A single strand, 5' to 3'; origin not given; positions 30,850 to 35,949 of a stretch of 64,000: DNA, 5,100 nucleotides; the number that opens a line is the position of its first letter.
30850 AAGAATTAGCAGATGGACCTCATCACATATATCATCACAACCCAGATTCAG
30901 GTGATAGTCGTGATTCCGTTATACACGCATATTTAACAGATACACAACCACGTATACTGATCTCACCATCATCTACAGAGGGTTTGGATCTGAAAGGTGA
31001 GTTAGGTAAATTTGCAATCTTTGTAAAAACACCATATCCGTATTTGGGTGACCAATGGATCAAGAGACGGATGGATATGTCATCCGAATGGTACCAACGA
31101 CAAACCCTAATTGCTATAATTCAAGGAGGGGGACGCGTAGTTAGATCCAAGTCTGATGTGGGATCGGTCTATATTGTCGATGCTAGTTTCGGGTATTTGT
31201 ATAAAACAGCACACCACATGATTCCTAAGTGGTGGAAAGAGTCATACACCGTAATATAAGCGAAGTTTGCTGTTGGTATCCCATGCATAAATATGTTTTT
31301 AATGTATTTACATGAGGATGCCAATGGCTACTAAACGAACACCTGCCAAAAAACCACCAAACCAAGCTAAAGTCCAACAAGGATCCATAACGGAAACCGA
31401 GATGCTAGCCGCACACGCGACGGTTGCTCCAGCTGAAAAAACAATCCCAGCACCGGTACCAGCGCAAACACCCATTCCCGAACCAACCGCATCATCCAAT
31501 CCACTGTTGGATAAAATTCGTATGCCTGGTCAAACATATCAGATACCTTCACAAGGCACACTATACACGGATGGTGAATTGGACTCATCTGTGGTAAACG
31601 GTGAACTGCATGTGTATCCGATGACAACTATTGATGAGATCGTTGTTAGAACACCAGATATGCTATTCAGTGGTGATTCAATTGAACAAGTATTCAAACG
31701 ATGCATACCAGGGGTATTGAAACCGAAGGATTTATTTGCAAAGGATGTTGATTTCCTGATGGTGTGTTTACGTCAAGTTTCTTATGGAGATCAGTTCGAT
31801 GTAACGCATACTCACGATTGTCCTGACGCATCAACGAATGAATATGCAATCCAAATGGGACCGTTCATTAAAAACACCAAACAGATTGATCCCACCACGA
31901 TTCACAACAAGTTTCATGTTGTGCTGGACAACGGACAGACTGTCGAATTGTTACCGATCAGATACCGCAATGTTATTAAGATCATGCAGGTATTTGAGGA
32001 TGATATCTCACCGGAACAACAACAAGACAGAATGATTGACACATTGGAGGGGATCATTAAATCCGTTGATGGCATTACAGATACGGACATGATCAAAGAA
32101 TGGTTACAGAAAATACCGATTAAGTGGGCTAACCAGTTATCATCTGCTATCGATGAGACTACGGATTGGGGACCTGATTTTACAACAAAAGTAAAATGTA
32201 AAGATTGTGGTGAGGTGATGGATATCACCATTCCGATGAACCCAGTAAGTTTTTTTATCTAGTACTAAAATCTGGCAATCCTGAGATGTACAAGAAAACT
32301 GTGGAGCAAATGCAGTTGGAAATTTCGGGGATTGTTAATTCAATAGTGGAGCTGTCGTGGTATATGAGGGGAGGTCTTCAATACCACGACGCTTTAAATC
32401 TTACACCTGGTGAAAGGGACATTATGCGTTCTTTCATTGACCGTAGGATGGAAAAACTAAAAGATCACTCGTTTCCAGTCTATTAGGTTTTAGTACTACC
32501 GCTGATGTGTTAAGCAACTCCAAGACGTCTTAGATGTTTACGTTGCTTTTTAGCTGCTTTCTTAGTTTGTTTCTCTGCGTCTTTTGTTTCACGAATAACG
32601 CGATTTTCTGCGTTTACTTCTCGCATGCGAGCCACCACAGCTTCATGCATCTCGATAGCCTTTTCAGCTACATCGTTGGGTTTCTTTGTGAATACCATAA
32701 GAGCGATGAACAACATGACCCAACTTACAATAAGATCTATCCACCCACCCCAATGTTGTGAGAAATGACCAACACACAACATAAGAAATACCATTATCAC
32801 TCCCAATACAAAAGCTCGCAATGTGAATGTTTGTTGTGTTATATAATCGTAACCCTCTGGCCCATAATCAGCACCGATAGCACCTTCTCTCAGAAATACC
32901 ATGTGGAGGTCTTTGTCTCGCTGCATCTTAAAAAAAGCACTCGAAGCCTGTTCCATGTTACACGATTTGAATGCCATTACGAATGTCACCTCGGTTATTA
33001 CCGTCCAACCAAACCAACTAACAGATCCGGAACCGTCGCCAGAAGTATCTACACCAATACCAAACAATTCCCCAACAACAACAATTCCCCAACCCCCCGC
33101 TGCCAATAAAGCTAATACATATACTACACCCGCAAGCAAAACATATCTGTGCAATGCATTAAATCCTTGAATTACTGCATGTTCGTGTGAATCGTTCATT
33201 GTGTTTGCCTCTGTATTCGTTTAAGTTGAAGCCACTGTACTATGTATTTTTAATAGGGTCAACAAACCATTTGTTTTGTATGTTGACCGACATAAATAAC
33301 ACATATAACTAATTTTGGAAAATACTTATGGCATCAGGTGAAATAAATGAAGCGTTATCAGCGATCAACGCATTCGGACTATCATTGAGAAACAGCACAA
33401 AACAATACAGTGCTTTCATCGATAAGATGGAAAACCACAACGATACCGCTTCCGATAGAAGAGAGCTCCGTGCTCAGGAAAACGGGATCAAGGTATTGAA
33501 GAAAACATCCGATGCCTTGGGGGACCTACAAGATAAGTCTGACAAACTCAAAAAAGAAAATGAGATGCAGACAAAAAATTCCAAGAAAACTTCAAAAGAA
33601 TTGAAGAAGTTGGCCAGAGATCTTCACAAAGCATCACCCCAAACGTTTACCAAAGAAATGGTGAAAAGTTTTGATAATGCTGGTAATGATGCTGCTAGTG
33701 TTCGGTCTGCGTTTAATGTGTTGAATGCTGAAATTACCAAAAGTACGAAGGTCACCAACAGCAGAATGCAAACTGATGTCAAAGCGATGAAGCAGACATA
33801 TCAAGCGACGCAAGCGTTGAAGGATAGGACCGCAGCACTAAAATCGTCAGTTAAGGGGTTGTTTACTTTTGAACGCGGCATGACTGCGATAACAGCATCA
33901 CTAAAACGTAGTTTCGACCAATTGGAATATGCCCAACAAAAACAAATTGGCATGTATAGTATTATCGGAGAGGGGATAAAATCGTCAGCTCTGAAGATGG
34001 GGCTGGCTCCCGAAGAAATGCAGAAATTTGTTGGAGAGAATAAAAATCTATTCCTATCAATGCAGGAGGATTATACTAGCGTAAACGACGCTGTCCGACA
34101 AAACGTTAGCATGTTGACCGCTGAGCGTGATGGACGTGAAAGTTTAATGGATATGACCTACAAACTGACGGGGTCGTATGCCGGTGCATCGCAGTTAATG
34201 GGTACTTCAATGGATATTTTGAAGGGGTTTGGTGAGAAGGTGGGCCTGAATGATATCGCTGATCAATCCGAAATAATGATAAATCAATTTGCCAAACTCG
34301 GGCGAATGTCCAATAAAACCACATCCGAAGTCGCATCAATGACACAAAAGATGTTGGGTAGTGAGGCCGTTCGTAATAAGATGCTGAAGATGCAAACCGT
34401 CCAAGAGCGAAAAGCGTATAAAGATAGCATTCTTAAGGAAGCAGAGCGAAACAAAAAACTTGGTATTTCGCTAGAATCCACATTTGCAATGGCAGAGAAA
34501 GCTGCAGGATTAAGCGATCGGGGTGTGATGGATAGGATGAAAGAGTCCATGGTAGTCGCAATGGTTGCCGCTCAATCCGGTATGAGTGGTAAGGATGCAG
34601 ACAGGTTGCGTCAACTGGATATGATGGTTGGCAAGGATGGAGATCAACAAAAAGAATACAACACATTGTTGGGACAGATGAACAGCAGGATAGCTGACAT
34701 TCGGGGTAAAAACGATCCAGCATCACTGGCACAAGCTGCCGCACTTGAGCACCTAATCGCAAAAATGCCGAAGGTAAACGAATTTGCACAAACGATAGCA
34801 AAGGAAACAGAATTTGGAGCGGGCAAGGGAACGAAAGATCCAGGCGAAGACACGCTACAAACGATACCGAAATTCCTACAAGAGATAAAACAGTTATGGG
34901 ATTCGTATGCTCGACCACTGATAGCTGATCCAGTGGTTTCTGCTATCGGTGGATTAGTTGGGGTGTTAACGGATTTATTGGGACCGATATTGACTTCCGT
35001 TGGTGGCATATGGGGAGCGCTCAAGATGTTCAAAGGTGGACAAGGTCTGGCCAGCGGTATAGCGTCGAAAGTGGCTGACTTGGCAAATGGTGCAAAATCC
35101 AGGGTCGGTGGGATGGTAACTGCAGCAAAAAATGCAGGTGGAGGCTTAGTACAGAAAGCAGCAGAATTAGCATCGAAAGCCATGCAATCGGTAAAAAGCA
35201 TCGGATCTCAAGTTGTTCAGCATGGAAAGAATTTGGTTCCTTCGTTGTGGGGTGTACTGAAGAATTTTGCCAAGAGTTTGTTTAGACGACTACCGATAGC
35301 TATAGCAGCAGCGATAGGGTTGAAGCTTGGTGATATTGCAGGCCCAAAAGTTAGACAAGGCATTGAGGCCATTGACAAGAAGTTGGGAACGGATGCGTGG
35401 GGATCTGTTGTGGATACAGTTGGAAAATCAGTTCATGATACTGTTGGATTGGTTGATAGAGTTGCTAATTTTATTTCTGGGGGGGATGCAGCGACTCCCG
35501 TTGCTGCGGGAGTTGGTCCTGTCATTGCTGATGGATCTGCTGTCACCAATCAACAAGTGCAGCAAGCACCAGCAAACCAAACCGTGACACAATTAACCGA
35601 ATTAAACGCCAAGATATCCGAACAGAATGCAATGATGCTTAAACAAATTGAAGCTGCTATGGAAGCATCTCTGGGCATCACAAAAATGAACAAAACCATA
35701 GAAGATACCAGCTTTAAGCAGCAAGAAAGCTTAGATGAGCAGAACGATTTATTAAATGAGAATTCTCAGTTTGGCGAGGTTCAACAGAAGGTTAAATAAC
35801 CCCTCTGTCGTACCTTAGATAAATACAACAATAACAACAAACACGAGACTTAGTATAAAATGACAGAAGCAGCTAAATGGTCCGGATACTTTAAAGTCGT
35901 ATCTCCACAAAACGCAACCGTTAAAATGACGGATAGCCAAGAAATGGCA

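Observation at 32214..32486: Programmed -1 frameshift fusing gp26-like and gp51-like ORFs (lambda G/GT logic in a T4-type phage)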

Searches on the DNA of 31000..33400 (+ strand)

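Call 8: search_dna_similar(query=window:31000-33400:+, collection=phages, mode=distant, max_rows=30)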
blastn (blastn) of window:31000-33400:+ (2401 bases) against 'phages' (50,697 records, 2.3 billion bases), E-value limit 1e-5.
No match.

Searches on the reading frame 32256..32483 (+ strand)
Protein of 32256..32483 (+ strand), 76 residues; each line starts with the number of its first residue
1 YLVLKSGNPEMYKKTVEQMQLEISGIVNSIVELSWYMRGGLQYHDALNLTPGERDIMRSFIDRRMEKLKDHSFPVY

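Call 87: search_protein_families(library=phrogs, proteins=[window:32256-32483:+], max_evalue=0.1)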
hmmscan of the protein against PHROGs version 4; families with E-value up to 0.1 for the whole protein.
window:32256-32483:+ (76 aa): 1 family
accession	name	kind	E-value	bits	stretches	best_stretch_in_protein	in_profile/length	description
phrog_18291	-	unknown function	0.048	14.5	1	14-57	2-44/59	-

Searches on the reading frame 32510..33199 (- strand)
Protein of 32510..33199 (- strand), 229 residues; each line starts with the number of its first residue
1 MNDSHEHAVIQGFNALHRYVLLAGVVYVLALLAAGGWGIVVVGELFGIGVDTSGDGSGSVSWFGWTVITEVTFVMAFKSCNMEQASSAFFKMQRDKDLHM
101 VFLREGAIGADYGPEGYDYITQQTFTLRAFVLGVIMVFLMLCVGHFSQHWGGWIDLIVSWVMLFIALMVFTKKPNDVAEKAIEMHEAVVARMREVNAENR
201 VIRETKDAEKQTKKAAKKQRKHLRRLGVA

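Call 6: search_protein_families(library=pfam, proteins=[window:32510-33199:-], max_evalue=0.01)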
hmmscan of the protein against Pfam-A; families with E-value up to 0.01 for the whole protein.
window:32510-33199:- (229 aa): 1 family
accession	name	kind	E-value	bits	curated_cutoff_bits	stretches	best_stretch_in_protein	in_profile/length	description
PF11139.14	SfLAP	-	0.0029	17.5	35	1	129-191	42-91/213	Sap, sulfolipid-1-addressing protein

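Call 7: search_protein_families(library=phrogs, proteins=[window:32510-33199:-], max_evalue=0.001)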
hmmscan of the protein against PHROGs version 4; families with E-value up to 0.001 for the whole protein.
window:32510-33199:- (229 aa): 0 families

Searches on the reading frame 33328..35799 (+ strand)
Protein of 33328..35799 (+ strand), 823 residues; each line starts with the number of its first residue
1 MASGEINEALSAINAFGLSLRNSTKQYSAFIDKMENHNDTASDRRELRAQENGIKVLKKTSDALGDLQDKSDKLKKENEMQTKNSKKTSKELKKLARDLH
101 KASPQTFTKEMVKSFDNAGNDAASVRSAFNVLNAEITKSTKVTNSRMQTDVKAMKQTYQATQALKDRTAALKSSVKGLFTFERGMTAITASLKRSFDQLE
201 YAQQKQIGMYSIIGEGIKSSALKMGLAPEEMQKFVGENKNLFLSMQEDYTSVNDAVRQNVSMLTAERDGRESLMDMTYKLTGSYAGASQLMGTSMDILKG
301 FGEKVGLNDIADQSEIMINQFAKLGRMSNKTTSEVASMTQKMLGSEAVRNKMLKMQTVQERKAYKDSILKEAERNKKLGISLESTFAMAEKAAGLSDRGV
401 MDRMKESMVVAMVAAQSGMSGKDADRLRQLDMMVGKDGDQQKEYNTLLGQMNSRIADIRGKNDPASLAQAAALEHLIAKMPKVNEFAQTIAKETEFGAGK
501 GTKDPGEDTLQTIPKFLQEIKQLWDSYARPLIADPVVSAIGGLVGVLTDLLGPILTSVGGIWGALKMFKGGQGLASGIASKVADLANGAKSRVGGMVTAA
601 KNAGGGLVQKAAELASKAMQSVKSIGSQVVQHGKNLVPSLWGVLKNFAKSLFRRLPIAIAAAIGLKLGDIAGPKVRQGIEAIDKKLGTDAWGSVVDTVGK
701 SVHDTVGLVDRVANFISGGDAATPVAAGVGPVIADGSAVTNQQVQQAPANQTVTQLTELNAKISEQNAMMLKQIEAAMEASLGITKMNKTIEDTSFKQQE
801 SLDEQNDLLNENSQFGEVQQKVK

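Call 6: search_protein_families(library=pfam, proteins=[window:33328-35799:+], max_evalue=0.01)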
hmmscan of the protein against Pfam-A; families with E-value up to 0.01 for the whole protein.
window:33328-35799:+ (823 aa): 0 families

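Call 7: search_protein_families(library=phrogs, proteins=[window:33328-35799:+], max_evalue=0.001)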
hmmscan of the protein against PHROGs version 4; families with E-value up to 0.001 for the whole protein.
window:33328-35799:+ (823 aa): 0 families

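Call 68: search_dna_similar(query=window:33328-35796:+, collection=phages, mode=protein, max_rows=25, max_evalue=0.001)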
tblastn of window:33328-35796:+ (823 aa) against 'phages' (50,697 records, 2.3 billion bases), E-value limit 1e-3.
No match.

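Call 71: search_solved_structures(query=window:33328-35796:+, max_evalue=1)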
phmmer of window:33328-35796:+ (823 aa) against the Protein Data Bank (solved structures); distinct sequences matched with E-value up to 1: 4.
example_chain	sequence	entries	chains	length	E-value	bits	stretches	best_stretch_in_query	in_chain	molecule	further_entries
6tr1_C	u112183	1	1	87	0.058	15.4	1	583-644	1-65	Cytochrome c6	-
6tr1_A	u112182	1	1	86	0.059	15.4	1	583-644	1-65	Cytochrome c6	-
6tr1_E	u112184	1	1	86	0.084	14.9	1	583-644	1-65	Cytochrome c6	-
1c6s_A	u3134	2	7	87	0.087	14.9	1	583-644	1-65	CYTOCHROME C6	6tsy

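Call 117: search_protein_families(library=pfam, proteins=[window:33328-35796:+], max_evalue=10)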
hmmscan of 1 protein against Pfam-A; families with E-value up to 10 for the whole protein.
window:33328-35796:+ (823 aa): 2 families
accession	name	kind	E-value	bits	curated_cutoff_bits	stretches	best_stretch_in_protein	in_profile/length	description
PF21924.1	XRCC4_CC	-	0.084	13.5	27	1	56-98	10-52/78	XRCC4 coiled-coil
PF05002.20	SGS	-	0.45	11.1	23.9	1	72-119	4-53/82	SGS domain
